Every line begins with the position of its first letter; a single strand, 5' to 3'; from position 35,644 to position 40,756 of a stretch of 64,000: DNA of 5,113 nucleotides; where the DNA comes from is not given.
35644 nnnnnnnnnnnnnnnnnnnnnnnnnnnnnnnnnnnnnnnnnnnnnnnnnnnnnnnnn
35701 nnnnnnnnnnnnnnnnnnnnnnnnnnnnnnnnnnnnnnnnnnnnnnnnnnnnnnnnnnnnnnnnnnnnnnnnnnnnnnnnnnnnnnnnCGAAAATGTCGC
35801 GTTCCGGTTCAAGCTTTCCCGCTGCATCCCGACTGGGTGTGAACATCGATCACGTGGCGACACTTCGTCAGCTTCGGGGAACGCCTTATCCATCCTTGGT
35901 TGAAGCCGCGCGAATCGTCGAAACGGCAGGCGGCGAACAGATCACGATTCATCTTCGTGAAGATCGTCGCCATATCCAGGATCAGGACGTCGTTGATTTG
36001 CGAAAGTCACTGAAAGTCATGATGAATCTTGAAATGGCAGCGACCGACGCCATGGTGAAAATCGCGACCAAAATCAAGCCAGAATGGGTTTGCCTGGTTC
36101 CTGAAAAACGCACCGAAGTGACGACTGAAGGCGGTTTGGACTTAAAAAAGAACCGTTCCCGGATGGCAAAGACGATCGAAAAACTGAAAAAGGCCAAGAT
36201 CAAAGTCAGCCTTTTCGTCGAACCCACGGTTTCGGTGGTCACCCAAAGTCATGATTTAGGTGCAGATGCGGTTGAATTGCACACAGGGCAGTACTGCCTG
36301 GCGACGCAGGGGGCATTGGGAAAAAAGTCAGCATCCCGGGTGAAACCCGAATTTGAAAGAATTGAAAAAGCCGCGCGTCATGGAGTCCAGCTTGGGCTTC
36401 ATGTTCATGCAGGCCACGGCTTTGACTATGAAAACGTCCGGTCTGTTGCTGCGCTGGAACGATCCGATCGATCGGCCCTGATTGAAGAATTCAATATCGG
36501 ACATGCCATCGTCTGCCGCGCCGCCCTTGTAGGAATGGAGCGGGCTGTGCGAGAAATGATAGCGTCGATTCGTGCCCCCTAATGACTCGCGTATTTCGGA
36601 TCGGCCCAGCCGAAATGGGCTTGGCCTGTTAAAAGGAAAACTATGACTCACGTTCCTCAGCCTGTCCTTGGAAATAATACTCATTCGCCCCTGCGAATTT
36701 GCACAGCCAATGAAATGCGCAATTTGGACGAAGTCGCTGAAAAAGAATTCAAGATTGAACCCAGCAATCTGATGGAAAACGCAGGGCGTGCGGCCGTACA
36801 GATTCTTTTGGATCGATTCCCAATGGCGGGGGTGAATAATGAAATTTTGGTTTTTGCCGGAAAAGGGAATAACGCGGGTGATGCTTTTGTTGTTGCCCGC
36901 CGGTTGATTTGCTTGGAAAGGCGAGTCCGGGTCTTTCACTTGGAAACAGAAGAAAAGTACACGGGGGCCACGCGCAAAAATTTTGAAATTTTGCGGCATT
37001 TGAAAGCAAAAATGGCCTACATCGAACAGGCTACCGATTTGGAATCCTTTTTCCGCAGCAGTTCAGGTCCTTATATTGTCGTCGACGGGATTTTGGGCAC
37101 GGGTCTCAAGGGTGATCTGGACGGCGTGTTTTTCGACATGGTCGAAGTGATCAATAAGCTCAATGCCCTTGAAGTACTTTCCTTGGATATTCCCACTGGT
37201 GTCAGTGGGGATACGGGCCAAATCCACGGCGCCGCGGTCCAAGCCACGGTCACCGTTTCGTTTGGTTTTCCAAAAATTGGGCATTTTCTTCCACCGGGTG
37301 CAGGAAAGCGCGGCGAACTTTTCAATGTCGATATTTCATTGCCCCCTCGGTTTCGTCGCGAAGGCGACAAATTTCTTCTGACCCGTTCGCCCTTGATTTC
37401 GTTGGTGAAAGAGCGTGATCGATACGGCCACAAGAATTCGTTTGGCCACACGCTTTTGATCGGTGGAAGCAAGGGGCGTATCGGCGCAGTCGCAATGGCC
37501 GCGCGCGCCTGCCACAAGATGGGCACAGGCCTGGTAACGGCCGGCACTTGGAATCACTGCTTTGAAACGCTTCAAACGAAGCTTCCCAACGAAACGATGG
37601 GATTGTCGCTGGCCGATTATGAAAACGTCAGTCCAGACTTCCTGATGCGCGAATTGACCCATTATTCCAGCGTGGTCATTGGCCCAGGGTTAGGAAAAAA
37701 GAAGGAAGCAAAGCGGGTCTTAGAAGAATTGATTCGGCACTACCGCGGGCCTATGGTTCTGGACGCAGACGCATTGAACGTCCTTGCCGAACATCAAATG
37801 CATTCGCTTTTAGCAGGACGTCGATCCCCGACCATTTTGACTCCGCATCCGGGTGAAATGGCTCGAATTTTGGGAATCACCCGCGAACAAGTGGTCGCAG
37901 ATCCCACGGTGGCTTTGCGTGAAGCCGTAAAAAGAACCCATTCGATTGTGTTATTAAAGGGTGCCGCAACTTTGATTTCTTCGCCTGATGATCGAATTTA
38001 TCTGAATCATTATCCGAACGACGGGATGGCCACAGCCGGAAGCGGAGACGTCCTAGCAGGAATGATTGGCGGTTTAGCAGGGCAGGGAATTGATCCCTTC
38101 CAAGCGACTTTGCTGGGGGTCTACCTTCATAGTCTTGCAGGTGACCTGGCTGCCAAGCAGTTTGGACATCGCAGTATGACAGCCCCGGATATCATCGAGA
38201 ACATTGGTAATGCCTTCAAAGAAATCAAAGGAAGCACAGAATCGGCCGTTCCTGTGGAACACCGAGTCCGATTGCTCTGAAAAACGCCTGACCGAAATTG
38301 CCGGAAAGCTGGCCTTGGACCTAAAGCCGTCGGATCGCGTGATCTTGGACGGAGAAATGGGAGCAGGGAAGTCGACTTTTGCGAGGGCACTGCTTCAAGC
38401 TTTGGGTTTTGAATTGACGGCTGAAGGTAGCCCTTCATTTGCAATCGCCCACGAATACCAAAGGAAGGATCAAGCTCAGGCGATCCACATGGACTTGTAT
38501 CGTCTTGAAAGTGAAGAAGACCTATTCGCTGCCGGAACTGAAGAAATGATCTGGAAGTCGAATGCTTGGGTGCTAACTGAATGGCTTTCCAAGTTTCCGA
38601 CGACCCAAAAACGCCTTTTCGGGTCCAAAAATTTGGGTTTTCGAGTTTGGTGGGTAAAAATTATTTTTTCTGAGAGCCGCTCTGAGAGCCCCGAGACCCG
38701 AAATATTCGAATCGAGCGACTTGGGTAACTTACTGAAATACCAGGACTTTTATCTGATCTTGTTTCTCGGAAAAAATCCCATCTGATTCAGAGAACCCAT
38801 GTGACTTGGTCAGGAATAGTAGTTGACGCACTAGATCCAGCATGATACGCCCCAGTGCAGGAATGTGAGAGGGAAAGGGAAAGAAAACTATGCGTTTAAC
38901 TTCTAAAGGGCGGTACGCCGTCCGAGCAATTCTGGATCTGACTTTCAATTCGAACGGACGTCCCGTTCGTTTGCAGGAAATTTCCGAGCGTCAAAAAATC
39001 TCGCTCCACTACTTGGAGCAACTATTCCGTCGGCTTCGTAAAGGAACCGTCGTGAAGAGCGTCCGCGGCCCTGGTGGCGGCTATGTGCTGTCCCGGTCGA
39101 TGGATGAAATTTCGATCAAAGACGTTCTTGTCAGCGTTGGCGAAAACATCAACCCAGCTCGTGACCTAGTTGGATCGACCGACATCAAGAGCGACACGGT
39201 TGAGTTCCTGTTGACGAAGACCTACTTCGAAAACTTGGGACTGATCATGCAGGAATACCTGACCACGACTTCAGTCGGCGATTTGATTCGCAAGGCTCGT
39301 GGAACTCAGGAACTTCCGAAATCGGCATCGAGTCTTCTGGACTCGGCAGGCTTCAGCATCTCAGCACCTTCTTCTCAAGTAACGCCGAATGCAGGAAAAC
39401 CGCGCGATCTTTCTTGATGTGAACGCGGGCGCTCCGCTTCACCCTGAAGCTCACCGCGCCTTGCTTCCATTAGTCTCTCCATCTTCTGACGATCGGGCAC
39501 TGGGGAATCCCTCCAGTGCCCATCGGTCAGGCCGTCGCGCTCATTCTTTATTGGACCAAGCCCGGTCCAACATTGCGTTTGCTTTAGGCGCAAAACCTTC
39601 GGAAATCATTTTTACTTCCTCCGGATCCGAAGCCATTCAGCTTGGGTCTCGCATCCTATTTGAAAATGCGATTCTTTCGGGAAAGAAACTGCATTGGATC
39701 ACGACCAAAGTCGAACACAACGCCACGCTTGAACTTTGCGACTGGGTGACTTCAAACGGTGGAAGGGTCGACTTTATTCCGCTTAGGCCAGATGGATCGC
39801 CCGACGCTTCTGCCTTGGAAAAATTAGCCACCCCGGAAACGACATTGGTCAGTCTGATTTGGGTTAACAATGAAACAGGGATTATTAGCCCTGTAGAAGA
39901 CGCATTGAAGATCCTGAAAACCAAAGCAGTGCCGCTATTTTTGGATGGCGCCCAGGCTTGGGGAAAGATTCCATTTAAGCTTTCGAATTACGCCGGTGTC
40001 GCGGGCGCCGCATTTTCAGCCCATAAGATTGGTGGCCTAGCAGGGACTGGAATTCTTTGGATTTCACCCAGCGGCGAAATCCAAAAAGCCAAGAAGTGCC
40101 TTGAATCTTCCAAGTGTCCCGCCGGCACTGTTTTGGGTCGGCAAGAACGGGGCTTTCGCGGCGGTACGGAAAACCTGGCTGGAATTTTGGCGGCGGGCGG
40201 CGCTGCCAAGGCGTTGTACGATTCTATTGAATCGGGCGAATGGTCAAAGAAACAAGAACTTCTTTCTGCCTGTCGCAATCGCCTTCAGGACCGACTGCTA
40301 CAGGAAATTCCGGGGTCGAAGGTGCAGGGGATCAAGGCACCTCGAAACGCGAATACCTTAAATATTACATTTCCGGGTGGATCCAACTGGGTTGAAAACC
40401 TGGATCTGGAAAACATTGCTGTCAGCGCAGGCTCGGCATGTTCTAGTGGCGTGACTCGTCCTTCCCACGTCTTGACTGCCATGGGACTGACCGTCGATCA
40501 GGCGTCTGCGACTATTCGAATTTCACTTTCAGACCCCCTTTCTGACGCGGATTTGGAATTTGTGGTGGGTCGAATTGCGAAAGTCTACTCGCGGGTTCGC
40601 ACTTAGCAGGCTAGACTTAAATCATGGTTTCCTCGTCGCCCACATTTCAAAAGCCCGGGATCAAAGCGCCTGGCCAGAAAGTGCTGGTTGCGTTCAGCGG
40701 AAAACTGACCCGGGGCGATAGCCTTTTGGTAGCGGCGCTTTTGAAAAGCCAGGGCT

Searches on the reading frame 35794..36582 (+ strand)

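Call 36: search_protein_families(library=pfam, proteins=[window:35794-36582:+], max_evalue=0.00001)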
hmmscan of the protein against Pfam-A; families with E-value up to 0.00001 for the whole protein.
window:35794-36582:+ (262 aa): 1 family
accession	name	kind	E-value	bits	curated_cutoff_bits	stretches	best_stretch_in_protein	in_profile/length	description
PF03740.19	PdxJ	-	4.5e-91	304.6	24.5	1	13-258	1-233/234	Pyridoxal phosphate biosynthesis protein PdxJ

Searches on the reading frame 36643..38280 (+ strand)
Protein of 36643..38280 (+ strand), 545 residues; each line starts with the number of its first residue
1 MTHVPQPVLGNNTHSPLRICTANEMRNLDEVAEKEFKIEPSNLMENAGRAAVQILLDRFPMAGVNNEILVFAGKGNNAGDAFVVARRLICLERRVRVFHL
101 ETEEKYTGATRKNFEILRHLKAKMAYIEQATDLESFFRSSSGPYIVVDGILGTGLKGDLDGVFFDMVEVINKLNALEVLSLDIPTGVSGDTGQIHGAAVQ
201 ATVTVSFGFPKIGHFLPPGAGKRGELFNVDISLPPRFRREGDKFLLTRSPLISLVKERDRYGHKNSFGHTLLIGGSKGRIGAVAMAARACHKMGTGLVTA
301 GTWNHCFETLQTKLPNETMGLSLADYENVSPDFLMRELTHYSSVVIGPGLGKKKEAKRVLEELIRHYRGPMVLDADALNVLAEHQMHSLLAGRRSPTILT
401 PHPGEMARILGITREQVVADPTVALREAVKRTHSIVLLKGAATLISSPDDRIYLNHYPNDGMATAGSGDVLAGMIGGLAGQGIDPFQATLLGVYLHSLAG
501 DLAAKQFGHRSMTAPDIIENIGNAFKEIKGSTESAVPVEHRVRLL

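Call 36: search_protein_families(library=pfam, proteins=[window:36643-38280:+], max_evalue=0.00001)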
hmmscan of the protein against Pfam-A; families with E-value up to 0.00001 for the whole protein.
window:36643-38280:+ (545 aa): 2 families
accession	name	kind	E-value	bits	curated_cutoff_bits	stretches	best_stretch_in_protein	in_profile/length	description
PF01256.23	Carb_kinase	-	6.1e-55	186.8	27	1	271-521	2-240/242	NAD(P)H-hydrate dehydratase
PF03853.21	YjeF_N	-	7.5e-43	146.9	24.9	1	42-213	3-169/169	YjeF-related protein N-terminus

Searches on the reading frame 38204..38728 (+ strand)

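Call 36: search_protein_families(library=pfam, proteins=[window:38204-38728:+], max_evalue=0.00001)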
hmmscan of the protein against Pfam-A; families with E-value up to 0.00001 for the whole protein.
window:38204-38728:+ (174 aa): 1 family
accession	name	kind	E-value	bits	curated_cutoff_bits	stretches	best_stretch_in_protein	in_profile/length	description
PF02367.23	TsaE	-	2.5e-26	92.6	26.6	1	25-133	3-107/128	Threonylcarbamoyl adenosine biosynthesis protein TsaE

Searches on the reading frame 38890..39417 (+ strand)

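Call 36: search_protein_families(library=pfam, proteins=[window:38890-39417:+], max_evalue=0.00001)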
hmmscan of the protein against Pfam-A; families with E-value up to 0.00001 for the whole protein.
window:38890-39417:+ (175 aa): 1 family
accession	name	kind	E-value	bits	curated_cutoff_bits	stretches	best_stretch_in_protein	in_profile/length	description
PF02082.26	Rrf2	-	5.3e-29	101.5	30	1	3-134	1-131/132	Iron-dependent Transcriptional regulator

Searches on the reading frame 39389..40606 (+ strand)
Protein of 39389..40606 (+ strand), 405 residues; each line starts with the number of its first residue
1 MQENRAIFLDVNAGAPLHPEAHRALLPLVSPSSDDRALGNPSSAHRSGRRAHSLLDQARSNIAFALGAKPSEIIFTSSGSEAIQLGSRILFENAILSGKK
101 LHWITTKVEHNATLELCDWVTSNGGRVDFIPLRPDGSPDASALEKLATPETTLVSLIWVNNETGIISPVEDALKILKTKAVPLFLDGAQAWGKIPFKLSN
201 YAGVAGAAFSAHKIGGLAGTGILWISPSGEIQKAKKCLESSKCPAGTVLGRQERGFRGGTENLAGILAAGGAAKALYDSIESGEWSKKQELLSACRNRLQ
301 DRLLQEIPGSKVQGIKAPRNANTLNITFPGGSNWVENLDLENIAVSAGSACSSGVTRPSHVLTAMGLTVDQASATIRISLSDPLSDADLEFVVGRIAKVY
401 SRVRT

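Call 36: search_protein_families(library=pfam, proteins=[window:39389-40606:+], max_evalue=0.00001)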
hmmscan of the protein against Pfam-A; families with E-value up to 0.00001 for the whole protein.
window:39389-40606:+ (405 aa): 1 family
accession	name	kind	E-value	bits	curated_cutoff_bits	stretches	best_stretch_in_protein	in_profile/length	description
PF00266.25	Aminotran_5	-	2.7e-51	175.1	21.5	1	37-381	26-360/371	Aminotransferase class-V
